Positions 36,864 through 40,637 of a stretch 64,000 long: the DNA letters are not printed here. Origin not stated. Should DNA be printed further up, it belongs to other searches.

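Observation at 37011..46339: Tandem pair of giant secreted TPR-PKD paralogs with a ~900-aa conserved C-terminal region of unknown function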

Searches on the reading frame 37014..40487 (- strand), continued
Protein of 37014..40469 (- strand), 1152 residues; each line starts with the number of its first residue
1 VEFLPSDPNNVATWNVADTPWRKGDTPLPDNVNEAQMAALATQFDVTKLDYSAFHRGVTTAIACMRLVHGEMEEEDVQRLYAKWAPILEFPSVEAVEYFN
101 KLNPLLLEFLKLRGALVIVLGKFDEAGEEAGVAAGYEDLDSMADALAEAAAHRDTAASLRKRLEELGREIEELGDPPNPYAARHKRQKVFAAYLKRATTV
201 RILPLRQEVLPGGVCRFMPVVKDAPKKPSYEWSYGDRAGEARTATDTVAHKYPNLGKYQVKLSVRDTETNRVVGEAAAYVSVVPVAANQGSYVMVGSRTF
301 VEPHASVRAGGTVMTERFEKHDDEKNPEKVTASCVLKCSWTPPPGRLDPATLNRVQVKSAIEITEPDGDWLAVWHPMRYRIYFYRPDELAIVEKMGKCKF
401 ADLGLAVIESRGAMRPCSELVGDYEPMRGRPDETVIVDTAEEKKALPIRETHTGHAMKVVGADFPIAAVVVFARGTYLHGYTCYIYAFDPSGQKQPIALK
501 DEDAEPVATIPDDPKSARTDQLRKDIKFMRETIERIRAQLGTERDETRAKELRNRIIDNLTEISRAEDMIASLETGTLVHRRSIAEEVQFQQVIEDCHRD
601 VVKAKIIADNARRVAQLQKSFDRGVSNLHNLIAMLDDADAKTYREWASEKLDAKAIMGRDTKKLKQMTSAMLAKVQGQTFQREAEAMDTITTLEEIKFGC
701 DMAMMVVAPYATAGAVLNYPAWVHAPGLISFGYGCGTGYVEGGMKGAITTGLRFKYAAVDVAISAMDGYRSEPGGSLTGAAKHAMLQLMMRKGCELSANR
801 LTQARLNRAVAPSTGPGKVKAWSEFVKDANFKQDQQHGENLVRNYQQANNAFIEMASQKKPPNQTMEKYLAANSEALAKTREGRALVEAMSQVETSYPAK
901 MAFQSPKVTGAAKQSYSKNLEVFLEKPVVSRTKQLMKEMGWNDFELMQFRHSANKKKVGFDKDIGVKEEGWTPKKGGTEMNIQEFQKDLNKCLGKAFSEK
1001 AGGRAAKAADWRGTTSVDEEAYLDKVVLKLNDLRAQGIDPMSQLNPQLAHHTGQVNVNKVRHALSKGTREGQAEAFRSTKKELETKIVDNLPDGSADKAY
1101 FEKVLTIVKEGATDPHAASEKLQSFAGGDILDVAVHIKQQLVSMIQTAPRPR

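Call 39: fold_search(model_id=the predicted structure, library=pdb)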
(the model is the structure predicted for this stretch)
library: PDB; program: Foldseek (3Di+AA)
matches with E <= 10: 969; with E <= 0.001: 1
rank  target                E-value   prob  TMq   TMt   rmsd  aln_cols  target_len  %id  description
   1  2c26                  3.7e-05  1.00  0.07  0.28  19.4       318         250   12  Structural basis for the promiscuous specificity of the carbohydrate- binding modules from the beta-sandwich super famil (released 2005-10-18)
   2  7k5b_C                2.8e-03  0.38  0.07  0.03  53.5      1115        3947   10  Structure of outer-arm dynein bound to microtubule doublet in microtubule binding state 2 (MTBS-2) (released 2021-09-29)
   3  6fg9_B                3.9e-02  0.92  0.07  0.08  17.4       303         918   13  Mouse SORCS2 ectodomain (sortilin related VPS10 domain containing receptor 2) (released 2018-08-01)
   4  5fmv_A                4.2e-02  0.57  0.05  0.17  28.8       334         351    5  Crystal structure of human CD45 extracellular region, domains d1-d4 (released 2016-03-23)
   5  6o3e_B                4.6e-02  0.25  0.07  0.12  37.6       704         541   11  mouse aE-catenin 82-883 (released 2019-11-13)
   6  8csw                  5.0e-02  0.63  0.06  0.11  19.2       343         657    8  Local refinement of protein 4.2 in Class 2 of erythrocyte ankyrin-1 complex (released 2022-07-20)
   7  6gsi_H                5.5e-02  0.94  0.06  0.31  15.9       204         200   12  Feline Calicivirus Strain F9 bound to a soluble ectodomain fragment of feline junctional adhesion molecule A - leading (released 2019-01-16)
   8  5l5g_B                5.5e-02  0.89  0.06  0.09  19.4       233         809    9  Plexin A2 full extracellular region, domains 1 to 8 modeled, data to 10 angstrom (released 2016-07-06)
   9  8i5c_D                5.8e-02  0.99  0.07  0.34  14.5       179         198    8  Crystal structure of a TCR in complex with HLA-A*11:01 bound to KRAS peptide (VVGAVGVGK) (released 2023-08-23)
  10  4a2l_F                6.9e-02  1.00  0.06  0.10   2.7        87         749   14  Structure of the periplasmic domain of the heparin and heparan sulphate sensing hybrid two component system BT4663 in  (released 2012-05-02)
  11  2po6_C                6.9e-02  0.96  0.07  0.31  15.3       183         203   11  Crystal structure of CD1d-lipid-antigen complexed with Beta-2-Microglobulin, NKT15 Alpha-Chain and NKT15 Beta-Chain (released 2007-07-03)
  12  4a2m_C                7.2e-02  1.00  0.06  0.10   3.1        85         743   14  Structure of the periplasmic domain of the heparin and heparan sulphate sensing hybrid two component system BT4663 in  (released 2012-05-02)
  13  5utk_B                7.2e-02  0.18  0.05  0.16  27.1       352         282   11  Crystal structure of the membrane proximal three fibronectin type III (FNIII) domains of Tie2 (Tie2[FNIIIa-c]) (released 2017-04-12)
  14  4xnz_C                7.5e-02  0.75  0.06  0.26  22.2       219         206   12  Crystal structure of broadly and potently neutralizing antibody VRC06B in complex with HIV-1 clade A/E strain 93TH057  (released 2015-04-29)
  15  4n5e_C                7.8e-02  0.94  0.06  0.29  15.8       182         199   10  42F3 TCR pCPA12/H-2Ld complex (released 2015-08-19)
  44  4u6t_A                1.4e-01  1.00  0.06  0.74   2.6        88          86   22  Crystal structure of the Clostridium histolyticum colH collagenase polycystic kidney disease-like domain 2a at 1.76 An (released 2015-03-11)
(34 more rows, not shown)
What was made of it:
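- On PKD domain (PF18911 / PF00801): Foldseek 4u6t TMt 0.74, rmsd 2.6 (call 39).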

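Call 45: search_protein_representatives(alignment_id=A2)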
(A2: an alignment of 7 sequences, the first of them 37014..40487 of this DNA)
Query: 7 sequences, 1164 profile positions. Proteins with E-value up to 0.001 (for the whole library): 7791; up to 1e-10: 1587; up to 1e-30: 314. The best 150 are listed.
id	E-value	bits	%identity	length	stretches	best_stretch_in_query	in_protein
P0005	0.0e+00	2031.9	-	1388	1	1-1164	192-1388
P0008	0.0e+00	1328.2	-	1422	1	7-1160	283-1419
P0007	0.0e+00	1201.0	-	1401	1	1-1164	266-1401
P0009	9.2e-208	709.2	-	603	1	546-1164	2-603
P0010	3.3e-199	680.9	-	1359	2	505-1159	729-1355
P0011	3.1e-164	565.1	-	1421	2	502-1158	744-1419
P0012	2.5e-150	519.0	-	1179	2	482-1143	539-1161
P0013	1.8e-145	503.0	-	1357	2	518-1157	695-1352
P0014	5.0e-129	448.5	-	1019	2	509-1157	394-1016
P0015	1.7e-124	433.5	-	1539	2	493-1147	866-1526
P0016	8.9e-123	427.8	-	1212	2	489-1153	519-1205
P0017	8.3e-122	424.6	-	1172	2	523-1162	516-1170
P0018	6.1e-120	418.4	-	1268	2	509-1157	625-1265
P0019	7.0e-112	391.7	-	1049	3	488-1153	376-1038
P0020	8.9e-111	388.0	-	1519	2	512-1155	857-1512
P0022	2.4e-106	373.4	-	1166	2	522-1158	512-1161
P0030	9.1e-100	351.6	-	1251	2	443-1143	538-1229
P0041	1.5e-89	317.7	-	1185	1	45-1144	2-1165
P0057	4.4e-83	296.3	-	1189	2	50-308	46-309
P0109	2.8e-70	253.9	-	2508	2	488-1146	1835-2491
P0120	1.1e-68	248.6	-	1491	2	511-1143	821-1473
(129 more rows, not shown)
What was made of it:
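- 7791 proteins at E<=1e-3, 1587 at E<=1e-10 and 314 at E<=1e-30 in the exhaustive profile search (call 45).
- Tried and rejected: The exhaustive HMM search overturned that (call 45).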

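Call 47: search_protein_families(library=pfam, proteins=[P0010, P0011, P0012, P0015, P0017, P0030, P0041], max_evalue=0.01)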
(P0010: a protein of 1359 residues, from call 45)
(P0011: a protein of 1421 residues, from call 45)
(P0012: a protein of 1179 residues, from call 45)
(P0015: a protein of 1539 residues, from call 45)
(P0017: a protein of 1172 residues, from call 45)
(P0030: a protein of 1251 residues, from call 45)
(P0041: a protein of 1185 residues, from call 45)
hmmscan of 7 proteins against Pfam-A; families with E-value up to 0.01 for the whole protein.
P0010 (1359 aa): 17 families
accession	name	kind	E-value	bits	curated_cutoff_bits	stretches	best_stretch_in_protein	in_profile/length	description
PF07719.23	TPR_2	-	2.1e-37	124.6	27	4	106-137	3-34/34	Tetratricopeptide repeat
PF00515.34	TPR_1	-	8.8e-34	114.4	27.8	3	104-137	1-34/34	Tetratricopeptide repeat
PF13414.12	TPR_11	-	8.3e-27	93.1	26.8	4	112-147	2-37/42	TPR repeat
PF14559.12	TPR_19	-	1.6e-25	89.6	25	4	47-103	2-58/68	Tetratricopeptide repeat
PF13432.12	TPR_16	-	2e-23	82.9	32.7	4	109-171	2-64/65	Tetratricopeptide repeat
PF13431.12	TPR_17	-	2.2e-20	71.6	24.4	2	161-192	2-33/34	Tetratricopeptide repeat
PF13181.12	TPR_8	-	3.2e-18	64.7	25.7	1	106-137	3-34/34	Tetratricopeptide repeat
PF13428.12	TPR_14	-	1.4e-16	59.8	23.5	1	242-283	3-44/44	Tetratricopeptide repeat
PF13371.12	TPR_9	-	7.9e-15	55.1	35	3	81-140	6-65/73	Tetratricopeptide repeat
PF13424.12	TPR_12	-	6.6e-13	49.1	30.1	4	72-133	5-74/77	Tetratricopeptide repeat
PF12895.13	ANAPC3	-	6.4e-08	33.2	27.2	1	47-95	34-81/82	Anaphase-promoting complex, cyclosome, subunit 3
PF23914.1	TPR_CcmH_CycH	-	5.2e-05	23.6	42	0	130-182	42-94/158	Cytochrome c-type biogenesis protein H TPR domain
PF25064.1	ARM_TT21_5th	-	0.00013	22.6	27.8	0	256-296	17-57/117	TT21 fifth ARM repeats domain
PF13174.12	TPR_6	-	0.00035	21.5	26.3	0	44-68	7-32/33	Tetratricopeptide repeat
PF12569.14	NatA_aux_su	-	0.00038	20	33.3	1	152-236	206-290/515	N-terminal acetyltransferase A, auxiliary subunit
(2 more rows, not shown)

P0011 (1421 aa): 8 families
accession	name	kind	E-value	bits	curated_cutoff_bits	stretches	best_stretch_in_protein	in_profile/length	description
PF07719.23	TPR_2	-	1.7e-17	62.4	27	0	64-97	1-34/34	Tetratricopeptide repeat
PF00515.34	TPR_1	-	2.6e-14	52.8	27.8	0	167-197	2-32/34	Tetratricopeptide repeat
PF13371.12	TPR_9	-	1.3e-11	44.8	35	2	89-139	20-70/73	Tetratricopeptide repeat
PF13414.12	TPR_11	-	2.6e-11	43.4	26.8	1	147-175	9-37/42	TPR repeat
PF13181.12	TPR_8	-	6.5e-10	38.8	25.7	0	147-164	16-33/34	Tetratricopeptide repeat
PF13432.12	TPR_16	-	8.6e-10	39.3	32.7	3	69-131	2-64/65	Tetratricopeptide repeat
PF13431.12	TPR_17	-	0.00019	21.9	24.4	0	88-117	3-32/34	Tetratricopeptide repeat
PF13428.12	TPR_14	-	0.00071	20.5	23.5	0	66-105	3-42/44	Tetratricopeptide repeat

P0012 (1179 aa): 2 families
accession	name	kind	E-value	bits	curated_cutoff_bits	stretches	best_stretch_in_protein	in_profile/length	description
PF00801.26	PKD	-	1.3e-11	44.8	23.5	1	309-376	12-79/80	PKD domain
PF18911.6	PKD_4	-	2e-08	34.6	27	1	310-378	18-84/85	PKD domain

P0015 (1539 aa): 13 families
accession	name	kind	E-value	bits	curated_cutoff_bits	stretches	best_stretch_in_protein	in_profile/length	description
PF00515.34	TPR_1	-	3.5e-18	65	27.8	2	162-194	2-34/34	Tetratricopeptide repeat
PF13371.12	TPR_9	-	8.5e-14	51.8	35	3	243-300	9-65/73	Tetratricopeptide repeat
PF07719.23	TPR_2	-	1.3e-13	50.3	27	2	163-193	3-33/34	Tetratricopeptide repeat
PF13431.12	TPR_17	-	2.9e-12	46.3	24.4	1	150-181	2-33/34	Tetratricopeptide repeat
PF13432.12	TPR_16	-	1.1e-10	42.2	32.7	2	141-192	11-62/65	Tetratricopeptide repeat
PF00801.26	PKD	-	5.7e-09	36.3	23.5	1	618-682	12-76/80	PKD domain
PF13414.12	TPR_11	-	7.7e-09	35.6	26.8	1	139-169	6-36/42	TPR repeat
PF13181.12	TPR_8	-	9.1e-09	35.2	25.7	0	266-291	3-28/34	Tetratricopeptide repeat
PF18911.6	PKD_4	-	2.6e-08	34.2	27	1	620-688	17-85/85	PKD domain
PF01239.28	PPTA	-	1.6e-07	31.1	29.5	0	145-170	3-28/32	Protein prenyltransferase alpha subunit repeat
PF13428.12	TPR_14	-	4.4e-06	27.3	23.5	1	98-134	6-42/44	Tetratricopeptide repeat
PF14559.12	TPR_19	-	0.0011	19.6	25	1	140-202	4-66/68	Tetratricopeptide repeat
PF13424.12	TPR_12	-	0.0082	16.8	30.1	0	162-212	4-55/77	Tetratricopeptide repeat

P0017 (1172 aa): 0 families

P0030 (1251 aa): 0 families

P0041 (1185 aa): 0 families

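Call 64: list_cluster_members(proteins=[P0008, P0010, P0012, P0014, P0017, P0022, P0030, P0041, P0057, P0109])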
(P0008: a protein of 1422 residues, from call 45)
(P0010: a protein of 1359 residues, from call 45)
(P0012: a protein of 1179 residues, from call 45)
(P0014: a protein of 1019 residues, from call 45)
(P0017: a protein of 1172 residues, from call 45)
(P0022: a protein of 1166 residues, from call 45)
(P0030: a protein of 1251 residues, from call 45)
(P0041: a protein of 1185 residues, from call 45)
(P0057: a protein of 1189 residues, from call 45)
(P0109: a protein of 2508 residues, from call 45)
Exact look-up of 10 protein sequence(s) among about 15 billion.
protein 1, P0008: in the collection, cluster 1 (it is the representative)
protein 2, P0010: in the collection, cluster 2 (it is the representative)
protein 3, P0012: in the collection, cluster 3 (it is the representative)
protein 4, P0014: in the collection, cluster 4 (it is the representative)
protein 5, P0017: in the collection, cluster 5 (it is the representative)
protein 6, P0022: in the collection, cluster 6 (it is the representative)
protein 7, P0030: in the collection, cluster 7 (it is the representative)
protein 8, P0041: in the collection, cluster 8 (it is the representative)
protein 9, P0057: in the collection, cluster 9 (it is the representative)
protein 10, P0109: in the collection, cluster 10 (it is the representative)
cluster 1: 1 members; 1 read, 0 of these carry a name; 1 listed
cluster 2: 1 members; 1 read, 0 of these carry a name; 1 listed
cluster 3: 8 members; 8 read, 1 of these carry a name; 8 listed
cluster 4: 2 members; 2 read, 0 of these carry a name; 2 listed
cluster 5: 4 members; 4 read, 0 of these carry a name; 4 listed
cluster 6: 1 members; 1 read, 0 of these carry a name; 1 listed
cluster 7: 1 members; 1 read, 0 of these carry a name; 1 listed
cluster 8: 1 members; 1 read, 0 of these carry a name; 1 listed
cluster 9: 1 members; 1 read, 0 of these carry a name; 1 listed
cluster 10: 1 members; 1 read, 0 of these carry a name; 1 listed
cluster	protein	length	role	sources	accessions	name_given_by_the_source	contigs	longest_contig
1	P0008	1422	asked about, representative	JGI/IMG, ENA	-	-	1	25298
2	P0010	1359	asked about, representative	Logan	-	-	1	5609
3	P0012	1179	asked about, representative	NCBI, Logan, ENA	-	-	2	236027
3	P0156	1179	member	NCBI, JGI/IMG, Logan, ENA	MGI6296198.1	MAG: PKD domain-containing protein [Armatimonadota bacterium] | hypothetical protein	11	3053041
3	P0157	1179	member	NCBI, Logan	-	-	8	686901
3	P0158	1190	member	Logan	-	-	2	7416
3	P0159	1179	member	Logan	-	-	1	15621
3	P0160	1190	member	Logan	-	-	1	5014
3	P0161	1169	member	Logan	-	-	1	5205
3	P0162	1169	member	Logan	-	-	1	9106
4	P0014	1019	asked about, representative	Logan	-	-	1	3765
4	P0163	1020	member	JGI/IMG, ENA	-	-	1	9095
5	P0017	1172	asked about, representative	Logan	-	-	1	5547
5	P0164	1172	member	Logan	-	-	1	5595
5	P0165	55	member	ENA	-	-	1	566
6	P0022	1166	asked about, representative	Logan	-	-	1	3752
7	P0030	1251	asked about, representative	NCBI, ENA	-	-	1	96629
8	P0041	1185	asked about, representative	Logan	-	-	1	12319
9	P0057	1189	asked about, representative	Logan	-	-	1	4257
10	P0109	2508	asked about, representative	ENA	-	-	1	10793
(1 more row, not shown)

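Call 70: list_cluster_members(proteins=[P0001, P0004, P0005, P0003, P0007])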
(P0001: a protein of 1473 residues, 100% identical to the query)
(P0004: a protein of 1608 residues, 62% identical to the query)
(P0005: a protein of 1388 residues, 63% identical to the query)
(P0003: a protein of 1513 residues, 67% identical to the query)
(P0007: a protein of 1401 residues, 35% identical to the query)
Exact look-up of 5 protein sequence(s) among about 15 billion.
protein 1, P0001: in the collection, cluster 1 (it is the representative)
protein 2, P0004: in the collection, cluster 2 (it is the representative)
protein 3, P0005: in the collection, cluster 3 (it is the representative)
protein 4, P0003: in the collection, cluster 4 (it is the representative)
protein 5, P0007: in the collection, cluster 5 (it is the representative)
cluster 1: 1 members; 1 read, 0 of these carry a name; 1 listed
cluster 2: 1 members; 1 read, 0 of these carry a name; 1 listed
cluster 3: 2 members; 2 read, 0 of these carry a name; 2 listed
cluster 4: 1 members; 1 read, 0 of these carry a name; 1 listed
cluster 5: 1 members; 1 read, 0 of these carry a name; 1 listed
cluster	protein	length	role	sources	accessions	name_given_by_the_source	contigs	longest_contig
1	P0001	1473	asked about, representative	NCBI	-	-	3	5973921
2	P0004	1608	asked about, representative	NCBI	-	-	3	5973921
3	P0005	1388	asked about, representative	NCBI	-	-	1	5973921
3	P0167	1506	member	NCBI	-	-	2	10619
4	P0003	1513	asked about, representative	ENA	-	-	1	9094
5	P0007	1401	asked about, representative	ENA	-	-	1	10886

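Call 71: find_encoding_contigs(protein=P0001, flank=1000, max_places=3)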
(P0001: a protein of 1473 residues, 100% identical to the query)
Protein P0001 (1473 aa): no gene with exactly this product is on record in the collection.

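Call 73: find_encoding_contigs(protein=P0167, flank=6000, max_places=3)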
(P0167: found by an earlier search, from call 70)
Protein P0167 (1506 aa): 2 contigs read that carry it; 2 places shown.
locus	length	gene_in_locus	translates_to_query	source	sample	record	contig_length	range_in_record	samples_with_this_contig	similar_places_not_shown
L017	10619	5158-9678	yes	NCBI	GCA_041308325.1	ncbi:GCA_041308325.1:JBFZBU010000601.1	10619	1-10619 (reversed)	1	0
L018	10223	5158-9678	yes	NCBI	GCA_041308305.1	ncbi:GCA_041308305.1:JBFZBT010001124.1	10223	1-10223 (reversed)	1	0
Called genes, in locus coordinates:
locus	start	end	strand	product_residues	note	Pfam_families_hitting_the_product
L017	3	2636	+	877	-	?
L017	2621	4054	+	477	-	PF00514:Arm (faint), PF13646:HEAT_2, PF02985:HEAT (faint), PF03130:HEAT_PBS (faint), PF13513:HEAT_EZ (faint), PF13646:HEAT_2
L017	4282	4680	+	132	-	-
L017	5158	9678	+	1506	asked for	PF07719:TPR_2 (faint), PF13181:TPR_8 (faint), PF13414:TPR_11 (faint), PF13432:TPR_16 (faint), PF13371:TPR_9 (weak), PF00515:TPR_1 (weak), PF00801:PKD, PF18911:PKD_4, +2 more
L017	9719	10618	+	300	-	?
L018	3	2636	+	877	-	?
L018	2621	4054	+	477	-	PF00514:Arm (faint), PF13646:HEAT_2, PF02985:HEAT (faint), PF03130:HEAT_PBS (faint), PF13513:HEAT_EZ (faint), PF13646:HEAT_2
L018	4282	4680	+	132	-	-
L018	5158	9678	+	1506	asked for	PF07719:TPR_2 (faint), PF13181:TPR_8 (faint), PF13414:TPR_11 (faint), PF13432:TPR_16 (faint), PF13371:TPR_9 (weak), PF00515:TPR_1 (weak), PF00801:PKD, PF18911:PKD_4, +2 more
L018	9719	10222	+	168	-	?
